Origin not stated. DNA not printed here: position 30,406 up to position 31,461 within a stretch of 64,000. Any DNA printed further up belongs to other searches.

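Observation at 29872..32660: Five-gene operon pairing MscL (with a zinc-ribbon tail) with an HlyD-like adaptor, a SAM methyltransferase and two tiny membrane proteins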

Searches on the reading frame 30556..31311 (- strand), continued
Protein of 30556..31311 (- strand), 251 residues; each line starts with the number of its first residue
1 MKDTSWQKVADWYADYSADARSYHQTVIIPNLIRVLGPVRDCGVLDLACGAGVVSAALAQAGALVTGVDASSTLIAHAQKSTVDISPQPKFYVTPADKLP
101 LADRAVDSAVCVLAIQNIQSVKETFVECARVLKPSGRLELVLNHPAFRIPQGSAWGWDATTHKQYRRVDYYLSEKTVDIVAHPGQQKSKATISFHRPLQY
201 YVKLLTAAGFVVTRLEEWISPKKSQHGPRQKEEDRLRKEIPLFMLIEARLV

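Call 55: search_protein_families(library=pfam, proteins=[L039:11-1426:+, L039:1442-2443:+, L039:2444-3208:-, L039:3414-3920:+, L039:3877-5187:+, L039:5351-5653:+, L039:5601-5993:+, L010:4294-4746:+, L014:5352-5990:+], max_evalue=0.01)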
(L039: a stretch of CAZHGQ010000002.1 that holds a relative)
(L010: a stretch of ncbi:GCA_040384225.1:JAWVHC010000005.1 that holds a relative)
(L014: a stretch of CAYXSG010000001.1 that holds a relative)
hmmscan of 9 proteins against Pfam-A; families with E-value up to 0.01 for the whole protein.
L039:11-1426:+ (471 aa): 1 family
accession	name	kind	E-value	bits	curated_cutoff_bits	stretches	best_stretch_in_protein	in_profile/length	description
PF02867.20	Ribonuc_red_lgC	-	2.1e-110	370.3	23.9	1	7-378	161-523/523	Ribonucleotide reductase, barrel domain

L039:1442-2443:+ (333 aa): 1 family
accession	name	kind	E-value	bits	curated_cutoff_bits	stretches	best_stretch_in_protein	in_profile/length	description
PF00268.27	Ribonuc_red_sm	-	7.7e-79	265.4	33.6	1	11-294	2-281/281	Ribonucleotide reductase, small chain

L039:2444-3208:- (254 aa): 2 families
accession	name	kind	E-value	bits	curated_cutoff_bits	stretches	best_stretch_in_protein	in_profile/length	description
PF00149.33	Metallophos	-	1.1e-14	55.7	21.5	1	8-191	4-190/191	Calcineurin-like phosphoesterase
PF12850.12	Metallophos_2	-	1.1e-10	42.2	27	1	8-211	4-134/154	Calcineurin-like phosphoesterase superfamily domain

L039:3414-3920:+ (168 aa): 0 families

L039:3877-5187:+ (436 aa): 3 families
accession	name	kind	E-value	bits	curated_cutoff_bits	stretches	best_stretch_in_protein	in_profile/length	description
PF13437.12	HlyD_3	-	2.7e-09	38.2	22.2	1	328-426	2-106/106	HlyD family secretion protein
PF16576.10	HlyD_D23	-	7.2e-08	32.4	30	1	290-428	71-213/214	Barrel-sandwich domain of CusB or HlyD membrane-fusion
PF00364.28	Biotin_lipoyl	-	5.7e-05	23.3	22.1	0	63-92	43-72/73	Biotin-requiring enzyme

L039:5351-5653:+ (100 aa): 0 families

L039:5601-5993:+ (130 aa): 1 family
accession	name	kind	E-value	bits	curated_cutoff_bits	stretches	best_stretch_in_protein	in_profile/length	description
PF12732.12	YtxH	-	1.3e-05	26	37.5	1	31-100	3-68/71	YtxH-like protein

L010:4294-4746:+ (150 aa): 1 family
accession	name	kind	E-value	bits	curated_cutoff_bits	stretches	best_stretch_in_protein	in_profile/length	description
PF12732.12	YtxH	-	1.3e-06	29.2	37.5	1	21-90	3-68/71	YtxH-like protein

L014:5352-5990:+ (212 aa): 1 family
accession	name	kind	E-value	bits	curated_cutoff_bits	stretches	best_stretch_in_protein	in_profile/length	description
PF04865.19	Baseplate_J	-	0.0092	15.7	21.1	0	31-108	173-251/255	Baseplate J-like protein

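Call 69: search_protein_families(library=pfam, proteins=[L024:4334-4834:+, L024:4847-5350:+, L022:3604-4044:+, L068:6762-7232:+, L015:6770-6997:+], max_evalue=0.01)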
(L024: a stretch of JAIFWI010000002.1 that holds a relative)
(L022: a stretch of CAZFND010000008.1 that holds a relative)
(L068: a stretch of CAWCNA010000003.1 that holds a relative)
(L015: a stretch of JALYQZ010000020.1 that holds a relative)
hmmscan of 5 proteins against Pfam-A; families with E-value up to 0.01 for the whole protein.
L024:4334-4834:+ (166 aa): 0 families

L024:4847-5350:+ (167 aa): 1 family
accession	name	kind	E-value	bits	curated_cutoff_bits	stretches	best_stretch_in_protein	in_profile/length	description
PF10648.15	Gmad2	-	4.6e-17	62.5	25.7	1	63-150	2-84/86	Immunoglobulin-like domain of bacterial spore germination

L022:3604-4044:+ (146 aa): 1 family
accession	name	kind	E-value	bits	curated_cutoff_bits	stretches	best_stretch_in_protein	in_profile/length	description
PF06210.16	DUF1003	-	5.1e-22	78.4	27.4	1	37-135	1-98/103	Protein of unknown function (DUF1003)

L068:6762-7232:+ (156 aa): 21 families
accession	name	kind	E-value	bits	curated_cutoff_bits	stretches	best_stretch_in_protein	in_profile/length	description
PF06103.16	DUF948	-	2.5e-05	24.8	37.2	1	63-120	11-75/89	Bacterial protein of unknown function (DUF948)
PF06009.19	Laminin_II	-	0.0002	21.8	33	1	77-126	9-58/138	Laminin Domain II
PF04728.18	LPP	-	0.001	19.8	29.1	1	87-121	2-36/53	Lipoprotein leucine-zipper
PF06210.16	DUF1003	-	0.0013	19.4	27.4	1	21-119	2-100/103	Protein of unknown function (DUF1003)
PF10211.14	Ax_dynein_light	-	0.0014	19.2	26.4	1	55-130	90-164/187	Axonemal dynein light chain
PF23067.1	MG280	-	0.0014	18.7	27.4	1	32-125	13-111/259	Uncharacterised protein MG280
PF05055.17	DUF677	-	0.0014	18.1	29.1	1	72-152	231-313/336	Protein of unknown function (DUF677)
PF07889.17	DUF1664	-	0.0017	18.8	34.6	1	77-119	65-107/124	Protein of unknown function (DUF1664)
PF04108.17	ATG17_like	-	0.0017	18.4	43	1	81-154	119-193/355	Autophagy protein ATG17-like domain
PF04136.21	COG3_N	-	0.0019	18.6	27.9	1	72-130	5-63/147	Conserved oligomeric Golgi complex subunit 3, N-terminal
PF06160.17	EzrA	-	0.0022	16.8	39.6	1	73-120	446-493/557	Septation ring formation regulator, EzrA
PF00015.26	MCPsignal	-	0.0023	18.2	34.6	1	70-121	99-150/172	Methyl-accepting chemotaxis protein (MCP) signalling domain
PF04120.17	Iron_permease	-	0.0026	18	25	1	10-132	2-124/128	Low affinity iron permease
PF10779.14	XhlA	-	0.0034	18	34.7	1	79-121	5-47/67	Haemolysin XhlA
PF11932.13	DUF3450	-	0.0039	17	32.6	1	67-142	14-87/241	Protein of unknown function (DUF3450)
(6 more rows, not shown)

L015:6770-6997:+ (75 aa): 0 families

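Call 76: search_protein_families(library=padloc, proteins=[window:30556-31311:-], max_evalue=0.01)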
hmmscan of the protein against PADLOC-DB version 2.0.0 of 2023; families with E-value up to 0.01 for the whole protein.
window:30556-31311:- (251 aa): 1 family
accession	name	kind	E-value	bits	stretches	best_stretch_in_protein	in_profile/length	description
PDLC04134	mad2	-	2.2e-15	54.5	1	10-150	262-404/492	mads_2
